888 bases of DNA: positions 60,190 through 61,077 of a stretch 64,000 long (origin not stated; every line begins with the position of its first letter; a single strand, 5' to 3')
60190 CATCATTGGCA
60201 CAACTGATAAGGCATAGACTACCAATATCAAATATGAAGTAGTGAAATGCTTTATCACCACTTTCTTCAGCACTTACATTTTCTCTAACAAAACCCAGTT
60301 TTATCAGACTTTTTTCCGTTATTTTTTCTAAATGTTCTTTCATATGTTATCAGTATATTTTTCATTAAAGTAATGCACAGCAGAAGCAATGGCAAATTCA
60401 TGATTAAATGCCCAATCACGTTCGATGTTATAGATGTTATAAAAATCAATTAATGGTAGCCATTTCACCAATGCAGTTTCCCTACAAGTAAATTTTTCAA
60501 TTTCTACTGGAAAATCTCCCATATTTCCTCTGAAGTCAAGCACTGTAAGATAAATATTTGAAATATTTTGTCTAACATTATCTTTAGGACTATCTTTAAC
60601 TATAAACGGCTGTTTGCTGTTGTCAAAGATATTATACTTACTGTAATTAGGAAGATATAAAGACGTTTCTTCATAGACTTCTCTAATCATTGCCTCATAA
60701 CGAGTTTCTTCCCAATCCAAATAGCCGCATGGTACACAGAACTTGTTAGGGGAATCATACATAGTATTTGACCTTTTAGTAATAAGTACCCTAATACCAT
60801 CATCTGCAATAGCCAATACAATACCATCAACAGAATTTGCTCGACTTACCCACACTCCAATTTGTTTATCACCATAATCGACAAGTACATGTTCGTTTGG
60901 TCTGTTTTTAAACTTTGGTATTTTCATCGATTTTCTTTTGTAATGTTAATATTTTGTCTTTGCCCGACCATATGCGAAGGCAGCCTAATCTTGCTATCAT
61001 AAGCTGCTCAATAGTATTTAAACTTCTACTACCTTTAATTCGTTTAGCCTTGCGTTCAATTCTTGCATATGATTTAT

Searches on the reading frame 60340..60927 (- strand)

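Call 47: search_protein_families(library=phrogs, proteins=[window:60340-60927:-], max_evalue=0.00001)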
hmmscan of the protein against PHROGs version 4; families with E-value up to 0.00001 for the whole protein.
window:60340-60927:- (195 aa): 1 family
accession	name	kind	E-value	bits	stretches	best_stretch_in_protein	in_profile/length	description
phrog_1198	-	other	6.2e-10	40.2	1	33-103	39-108/253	MutT/NUDIX hydrolase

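Call 69: search_protein_families(library=pfam, proteins=[window:60340-60927:-], max_evalue=0.001)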
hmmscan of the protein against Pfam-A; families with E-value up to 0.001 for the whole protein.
window:60340-60927:- (195 aa): 1 family
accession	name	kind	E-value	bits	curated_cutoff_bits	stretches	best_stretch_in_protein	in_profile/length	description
PF00293.34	NUDIX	-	1.7e-09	38.3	21.1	1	37-126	7-91/134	NUDIX domain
